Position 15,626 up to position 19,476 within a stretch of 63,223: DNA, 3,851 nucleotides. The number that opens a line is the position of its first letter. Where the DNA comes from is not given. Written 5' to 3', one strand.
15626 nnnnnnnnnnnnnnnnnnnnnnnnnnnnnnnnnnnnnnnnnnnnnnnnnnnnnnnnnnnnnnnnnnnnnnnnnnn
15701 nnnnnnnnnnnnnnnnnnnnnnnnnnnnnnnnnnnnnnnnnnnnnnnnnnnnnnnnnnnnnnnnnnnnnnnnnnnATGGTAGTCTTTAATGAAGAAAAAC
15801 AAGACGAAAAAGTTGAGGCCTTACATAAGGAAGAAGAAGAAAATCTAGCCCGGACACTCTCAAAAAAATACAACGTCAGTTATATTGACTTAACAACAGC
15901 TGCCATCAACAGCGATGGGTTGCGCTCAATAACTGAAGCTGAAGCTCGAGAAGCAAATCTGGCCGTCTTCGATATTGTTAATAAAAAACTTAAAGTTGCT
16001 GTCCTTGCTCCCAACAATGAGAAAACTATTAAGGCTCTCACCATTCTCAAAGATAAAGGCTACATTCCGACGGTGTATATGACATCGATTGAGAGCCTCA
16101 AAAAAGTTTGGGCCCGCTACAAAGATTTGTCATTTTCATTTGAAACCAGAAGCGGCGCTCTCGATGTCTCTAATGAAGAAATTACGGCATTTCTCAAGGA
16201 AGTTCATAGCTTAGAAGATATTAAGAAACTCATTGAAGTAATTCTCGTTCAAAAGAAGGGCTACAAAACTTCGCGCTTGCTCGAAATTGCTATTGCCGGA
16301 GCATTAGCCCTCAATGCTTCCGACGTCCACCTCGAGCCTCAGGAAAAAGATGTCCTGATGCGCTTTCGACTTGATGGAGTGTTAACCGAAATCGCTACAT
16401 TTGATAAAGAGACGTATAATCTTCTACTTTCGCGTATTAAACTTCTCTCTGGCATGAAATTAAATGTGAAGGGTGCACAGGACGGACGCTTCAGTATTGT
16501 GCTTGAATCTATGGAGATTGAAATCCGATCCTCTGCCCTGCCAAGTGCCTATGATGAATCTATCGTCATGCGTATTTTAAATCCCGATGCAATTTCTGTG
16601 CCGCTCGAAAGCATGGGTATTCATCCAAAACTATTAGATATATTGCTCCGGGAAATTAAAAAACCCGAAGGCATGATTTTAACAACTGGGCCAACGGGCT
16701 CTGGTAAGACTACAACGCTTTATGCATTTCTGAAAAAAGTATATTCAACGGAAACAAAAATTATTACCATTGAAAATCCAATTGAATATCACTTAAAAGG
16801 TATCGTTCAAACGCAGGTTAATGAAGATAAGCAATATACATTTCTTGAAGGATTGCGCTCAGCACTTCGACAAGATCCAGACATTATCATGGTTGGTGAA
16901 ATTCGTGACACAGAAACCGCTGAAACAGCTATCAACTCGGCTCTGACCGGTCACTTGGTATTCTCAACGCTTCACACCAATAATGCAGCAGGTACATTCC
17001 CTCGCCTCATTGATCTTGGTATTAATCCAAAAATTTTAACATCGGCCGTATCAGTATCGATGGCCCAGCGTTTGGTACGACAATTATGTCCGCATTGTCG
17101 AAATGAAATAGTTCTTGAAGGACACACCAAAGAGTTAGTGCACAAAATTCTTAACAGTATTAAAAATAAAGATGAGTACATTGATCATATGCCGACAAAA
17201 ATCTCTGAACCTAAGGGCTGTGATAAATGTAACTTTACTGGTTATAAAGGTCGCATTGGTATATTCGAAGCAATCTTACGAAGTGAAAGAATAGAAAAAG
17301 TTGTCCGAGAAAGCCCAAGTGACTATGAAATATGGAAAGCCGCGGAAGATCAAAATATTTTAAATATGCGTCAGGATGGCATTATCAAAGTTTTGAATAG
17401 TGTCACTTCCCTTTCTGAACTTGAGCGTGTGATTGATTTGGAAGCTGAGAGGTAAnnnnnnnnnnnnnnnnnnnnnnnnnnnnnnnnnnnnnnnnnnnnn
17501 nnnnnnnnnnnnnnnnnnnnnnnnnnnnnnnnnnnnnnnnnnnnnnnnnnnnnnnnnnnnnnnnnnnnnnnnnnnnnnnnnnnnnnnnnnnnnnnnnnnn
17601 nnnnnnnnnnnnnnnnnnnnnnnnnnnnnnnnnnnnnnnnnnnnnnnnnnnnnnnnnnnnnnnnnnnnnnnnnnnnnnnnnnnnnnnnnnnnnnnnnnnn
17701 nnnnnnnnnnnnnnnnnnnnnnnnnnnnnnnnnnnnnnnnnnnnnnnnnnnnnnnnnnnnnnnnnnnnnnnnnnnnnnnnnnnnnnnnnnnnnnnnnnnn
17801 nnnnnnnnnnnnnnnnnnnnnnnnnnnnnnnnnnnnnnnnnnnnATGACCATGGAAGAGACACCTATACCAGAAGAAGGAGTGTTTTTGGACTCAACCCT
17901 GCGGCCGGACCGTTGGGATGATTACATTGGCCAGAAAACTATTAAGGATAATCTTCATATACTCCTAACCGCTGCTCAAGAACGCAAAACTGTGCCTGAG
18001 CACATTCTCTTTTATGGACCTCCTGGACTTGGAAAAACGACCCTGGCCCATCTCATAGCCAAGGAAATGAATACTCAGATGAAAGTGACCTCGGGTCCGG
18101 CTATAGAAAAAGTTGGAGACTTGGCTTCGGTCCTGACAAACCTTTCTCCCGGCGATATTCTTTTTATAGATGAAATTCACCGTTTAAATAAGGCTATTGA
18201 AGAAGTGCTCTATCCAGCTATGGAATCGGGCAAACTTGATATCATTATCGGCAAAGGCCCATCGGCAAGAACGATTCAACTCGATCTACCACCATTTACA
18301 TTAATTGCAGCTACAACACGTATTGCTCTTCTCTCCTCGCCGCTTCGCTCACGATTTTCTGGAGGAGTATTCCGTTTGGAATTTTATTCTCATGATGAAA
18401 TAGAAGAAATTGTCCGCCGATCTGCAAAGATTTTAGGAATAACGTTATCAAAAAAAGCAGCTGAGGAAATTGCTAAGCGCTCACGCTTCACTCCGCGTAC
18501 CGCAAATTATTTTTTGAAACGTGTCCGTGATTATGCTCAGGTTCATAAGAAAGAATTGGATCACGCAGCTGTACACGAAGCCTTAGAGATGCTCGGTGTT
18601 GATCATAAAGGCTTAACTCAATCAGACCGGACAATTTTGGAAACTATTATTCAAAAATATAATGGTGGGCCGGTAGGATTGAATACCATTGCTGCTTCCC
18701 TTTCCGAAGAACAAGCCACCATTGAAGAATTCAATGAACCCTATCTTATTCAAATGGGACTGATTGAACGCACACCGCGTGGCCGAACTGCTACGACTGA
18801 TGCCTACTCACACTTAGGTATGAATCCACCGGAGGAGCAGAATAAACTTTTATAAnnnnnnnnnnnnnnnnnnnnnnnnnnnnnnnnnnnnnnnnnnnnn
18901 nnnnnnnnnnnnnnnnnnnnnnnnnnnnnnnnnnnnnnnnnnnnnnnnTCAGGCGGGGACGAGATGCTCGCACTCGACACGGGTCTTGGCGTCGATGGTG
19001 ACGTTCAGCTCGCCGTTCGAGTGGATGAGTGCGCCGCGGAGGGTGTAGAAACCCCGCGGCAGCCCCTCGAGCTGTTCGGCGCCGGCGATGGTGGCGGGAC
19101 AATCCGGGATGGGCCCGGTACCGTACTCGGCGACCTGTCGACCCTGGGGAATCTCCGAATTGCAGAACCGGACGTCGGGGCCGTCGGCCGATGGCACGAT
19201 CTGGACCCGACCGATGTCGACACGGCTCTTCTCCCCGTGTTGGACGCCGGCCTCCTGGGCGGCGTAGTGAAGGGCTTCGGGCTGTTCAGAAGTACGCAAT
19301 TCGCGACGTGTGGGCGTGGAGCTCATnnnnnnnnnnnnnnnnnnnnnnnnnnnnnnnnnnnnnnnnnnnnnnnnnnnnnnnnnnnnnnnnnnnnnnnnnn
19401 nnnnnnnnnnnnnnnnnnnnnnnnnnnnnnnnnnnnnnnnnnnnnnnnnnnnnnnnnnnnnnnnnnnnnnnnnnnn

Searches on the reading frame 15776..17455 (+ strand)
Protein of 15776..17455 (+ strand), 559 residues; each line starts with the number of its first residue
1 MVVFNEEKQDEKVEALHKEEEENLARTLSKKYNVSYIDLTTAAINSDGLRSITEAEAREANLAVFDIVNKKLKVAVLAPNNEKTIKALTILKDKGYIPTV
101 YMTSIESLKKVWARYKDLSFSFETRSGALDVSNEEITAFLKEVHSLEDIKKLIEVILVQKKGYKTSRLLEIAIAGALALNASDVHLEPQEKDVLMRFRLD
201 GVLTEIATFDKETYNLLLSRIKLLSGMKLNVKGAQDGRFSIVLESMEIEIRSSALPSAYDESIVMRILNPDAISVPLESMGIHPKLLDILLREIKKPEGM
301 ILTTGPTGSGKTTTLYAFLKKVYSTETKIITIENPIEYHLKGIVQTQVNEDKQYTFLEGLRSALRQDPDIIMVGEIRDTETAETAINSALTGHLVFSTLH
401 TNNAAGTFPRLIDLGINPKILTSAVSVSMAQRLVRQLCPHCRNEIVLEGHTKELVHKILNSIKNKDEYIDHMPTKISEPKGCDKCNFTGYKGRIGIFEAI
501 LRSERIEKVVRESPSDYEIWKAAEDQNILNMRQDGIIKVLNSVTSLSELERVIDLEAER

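Call 20: search_protein_families(library=pfam, proteins=[window:15776-17455:+], max_evalue=0.001)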
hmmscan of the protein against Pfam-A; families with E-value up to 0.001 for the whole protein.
window:15776-17455:+ (559 aa): 3 families
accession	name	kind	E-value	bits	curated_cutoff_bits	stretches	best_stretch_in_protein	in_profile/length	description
PF00437.27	T2SSE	-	7.1e-114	380.7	24.9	1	166-551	9-370/370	Type II/IV secretion system protein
PF13173.12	AAA_14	-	0.00013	22.4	27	0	300-390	4-85/129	AAA domain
PF20720.3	nSTAND3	-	0.00035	20.8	27.2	0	296-337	15-56/155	Novel STAND NTPase 3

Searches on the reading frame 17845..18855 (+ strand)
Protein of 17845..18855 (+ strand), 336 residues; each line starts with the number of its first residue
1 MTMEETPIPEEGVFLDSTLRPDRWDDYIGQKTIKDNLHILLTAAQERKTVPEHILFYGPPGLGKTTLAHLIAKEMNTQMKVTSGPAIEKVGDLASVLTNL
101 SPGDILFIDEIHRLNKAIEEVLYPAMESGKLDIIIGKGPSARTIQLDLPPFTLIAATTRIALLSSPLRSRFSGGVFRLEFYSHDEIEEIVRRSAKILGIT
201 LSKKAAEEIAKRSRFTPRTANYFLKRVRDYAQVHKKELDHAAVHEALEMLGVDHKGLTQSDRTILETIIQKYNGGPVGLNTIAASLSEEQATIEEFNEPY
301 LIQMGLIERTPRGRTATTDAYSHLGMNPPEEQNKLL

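Call 4: search_protein_families(library=pfam, proteins=[window:17845-18855:+], max_evalue=0.1)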
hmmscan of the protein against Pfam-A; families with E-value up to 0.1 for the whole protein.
window:17845-18855:+ (336 aa): 40 families (the best 25 are shown)
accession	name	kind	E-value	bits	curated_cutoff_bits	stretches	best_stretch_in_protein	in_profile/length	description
PF05496.18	RuvB_N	-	4.6e-72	241.4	27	1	19-172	1-154/159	Holliday junction DNA helicase RuvB P-loop domain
PF05491.19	RuvB_C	-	1.7e-25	89.2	24.7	1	255-324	2-71/72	RuvB C-terminal winged helix domain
PF17864.7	AAA_lid_4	-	8.2e-25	86.8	27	1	181-253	1-74/74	RuvB AAA lid domain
PF00004.35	AAA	-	1.5e-20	74.4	21.2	1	54-172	1-124/131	ATPase family associated with various cellular activities (AAA)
PF07728.20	AAA_5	-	2.1e-10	41.2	22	1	53-171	1-139/139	AAA domain (dynein-related subfamily)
PF06068.19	TIP49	-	1.7e-06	27.9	23.8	1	15-82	13-81/347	TIP49 P-loop domain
PF00910.28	RNA_helicase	-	2.2e-05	25.3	21.5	1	54-128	1-77/105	RNA helicase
PF00931.28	NB-ARC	-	2.5e-05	24.1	23.5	1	50-76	17-43/248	NB-ARC domain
PF01078.27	Mg_chelatase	-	5e-05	23.2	20.3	1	52-72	23-43/207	Magnesium chelatase, subunit ChlI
PF13173.12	AAA_14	-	5.1e-05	23.7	27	1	54-135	5-95/129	AAA domain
PF07724.20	AAA_2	-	0.00023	21.7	27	0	101-132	74-105/166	AAA domain (Cdc48 subfamily)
PF00158.32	Sigma54_activat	-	0.00024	21.3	20.2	0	102-158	93-142/168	Sigma-54 interaction domain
PF13191.12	AAA_16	-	0.00028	21.9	32.6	1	40-85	15-59/167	AAA ATPase domain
PF20720.3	nSTAND3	-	0.00038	20.6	27.2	1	52-109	18-72/155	Novel STAND NTPase 3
PF05621.17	TniB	-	0.00047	20.1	22.4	1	19-78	5-62/189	Bacterial TniB protein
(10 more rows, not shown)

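Call 25: find_related_loci(query=window:17845-18855:+, collection=genome_contigs, flank=10000)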
Query window:17845-18855:+ (336 aa) in genome_contigs; peptide patterns used: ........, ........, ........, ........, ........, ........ (x = any residue, [..] = any of these).
600 stretches matched a pattern (row limit reached: there are more); 600 encode a relative of the query (tblastn E <= 1e-3); the best 80 are kept; 80 distinct loci.
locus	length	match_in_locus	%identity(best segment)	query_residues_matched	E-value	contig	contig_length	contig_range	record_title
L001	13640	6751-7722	75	14-336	6e-164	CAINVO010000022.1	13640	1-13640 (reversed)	uncultured bacterium isolate C24_bin-2235 genome assembly, contig: bin-2235:22/45, whole genome shotgun sequence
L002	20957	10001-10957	76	10-328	6e-162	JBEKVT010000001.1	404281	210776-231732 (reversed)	MAG: Minisyncoccia bacterium isolate SPRUCE 610 SPRUCE_610_1, whole genome shotgun sequence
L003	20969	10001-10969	75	15-336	2e-160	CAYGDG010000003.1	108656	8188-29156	MAG TPA_asm: uncultured Candidatus Saccharibacteria bacterium isolate ERP113451_co1_245 genome assembly, contig: NODE_84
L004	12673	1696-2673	73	5-330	1e-158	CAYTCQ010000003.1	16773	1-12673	MAG TPA_asm: uncultured Candidatus Saccharibacteria bacterium isolate SRP135725_co1_32 genome assembly, contig: NODE_447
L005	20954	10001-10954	74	9-326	1e-158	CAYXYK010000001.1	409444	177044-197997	MAG TPA_asm: uncultured Candidatus Saccharibacteria bacterium isolate SRP170004_co1_45 genome assembly, contig: NODE_16_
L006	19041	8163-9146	71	10-336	3e-158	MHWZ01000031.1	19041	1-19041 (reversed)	MAG: Candidatus Zambryskibacteria bacterium RIFOXYD2_FULL_43_10 rifoxyd2_full_scaffold_409, whole genome shotgun sequenc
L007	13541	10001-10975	73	9-336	3e-158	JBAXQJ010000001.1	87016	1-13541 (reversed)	MAG: bacterium isolate ELA554 MAG554_1, whole genome shotgun sequence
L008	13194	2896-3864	74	4-327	5e-158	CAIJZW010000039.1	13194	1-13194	uncultured bacterium isolate AlinenLipids_bin-4189 genome assembly, contig: bin-4189:39/84, whole genome shotgun sequenc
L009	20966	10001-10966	73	10-331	6e-158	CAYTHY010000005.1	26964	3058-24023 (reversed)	MAG TPA_asm: uncultured Candidatus Saccharibacteria bacterium isolate SRP128015_co3_294 genome assembly, contig: NODE_15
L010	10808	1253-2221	73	10-332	2e-157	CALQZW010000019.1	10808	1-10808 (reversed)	MAG: Candidatus Nomurabacteria bacterium isolate MiH-14oct19-129 genome assembly, contig: MiH-14oct19-C12970, whole geno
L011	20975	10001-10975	73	1-326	3e-157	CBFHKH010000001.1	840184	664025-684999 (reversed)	MAG: Minisyncoccia bacterium isolate AGTU_16_bin_21_orig genome assembly, contig: AGTU_16_bin_21_orig_AGTU_16_c_00000000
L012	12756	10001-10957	74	9-327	4e-156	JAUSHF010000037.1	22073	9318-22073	MAG: bacterium isolate E14_metabat.bin.175 E14_k141_1316841, whole genome shotgun sequence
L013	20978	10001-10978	72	1-327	7e-156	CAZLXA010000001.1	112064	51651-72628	MAG TPA_asm: uncultured Candidatus Saccharibacteria bacterium isolate SRP272421_co2_734 genome assembly, contig: NODE_14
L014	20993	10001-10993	68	9-336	9e-148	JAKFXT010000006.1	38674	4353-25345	MAG: Patescibacteria group bacterium isolate ND4_Bin_14 ND4_0000041, whole genome shotgun sequence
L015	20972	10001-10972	69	15-336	7e-146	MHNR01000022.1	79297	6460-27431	MAG: Candidatus Ryanbacteria bacterium RIFCSPHIGHO2_02_FULL_48_12 rifcsphigho2_02_scaffold_5051, whole genome shotgun se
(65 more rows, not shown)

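Call 39: find_encoding_contigs(protein=window:17845-18855:+, flank=6000, max_places=6)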
Protein window:17845-18855:+ (336 aa): no gene with exactly this product is on record in the collection.

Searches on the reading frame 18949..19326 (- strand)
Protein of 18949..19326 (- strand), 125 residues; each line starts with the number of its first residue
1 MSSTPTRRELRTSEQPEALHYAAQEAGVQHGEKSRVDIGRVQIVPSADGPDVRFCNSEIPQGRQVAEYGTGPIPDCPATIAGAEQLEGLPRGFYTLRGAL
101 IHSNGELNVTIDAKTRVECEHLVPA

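Call 4: search_protein_families(library=pfam, proteins=[window:18949-19326:-], max_evalue=0.1)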
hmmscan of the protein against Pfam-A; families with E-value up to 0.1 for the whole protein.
window:18949-19326:- (125 aa): 0 families

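Call 32: find_homologous_proteins(query=window:18949-19326:-, max_evalue=0.01)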
Query window:18949-19326:- (125 aa): 1 proteins with E <= 0.01 among 8 candidates.
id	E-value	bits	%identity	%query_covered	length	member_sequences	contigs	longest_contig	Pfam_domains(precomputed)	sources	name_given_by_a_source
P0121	7.8e-78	276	100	100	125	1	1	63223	-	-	-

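Call 38: find_related_loci(query=window:18949-19326:-, collection=viral_contigs, flank=10000)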
Query window:18949-19326:- (125 aa) in viral_contigs; peptide patterns used: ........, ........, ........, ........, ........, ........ (x = any residue, [..] = any of these).
23 stretches matched a pattern, but none encodes a relative of the query by tblastn (E <= 1e-3).

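Call 41: find_encoding_contigs(protein=window:18949-19326:-, flank=6000, max_places=6)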
Protein window:18949-19326:- (125 aa): no gene with exactly this product is on record in the collection.

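Call 63: find_related_loci(query=window:18949-19326:-, collection=metagenome_contigs, flank=10000)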
Query window:18949-19326:- (125 aa) in metagenome_contigs; peptide patterns used: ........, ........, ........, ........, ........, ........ (x = any residue, [..] = any of these).
600 stretches matched a pattern, but none encodes a relative of the query by tblastn (E <= 1e-3).

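Call 75: search_protein_families(library=phrogs, proteins=[window:18949-19326:-], max_evalue=0.001)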
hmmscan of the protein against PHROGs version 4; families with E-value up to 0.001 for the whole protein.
window:18949-19326:- (125 aa): 0 families
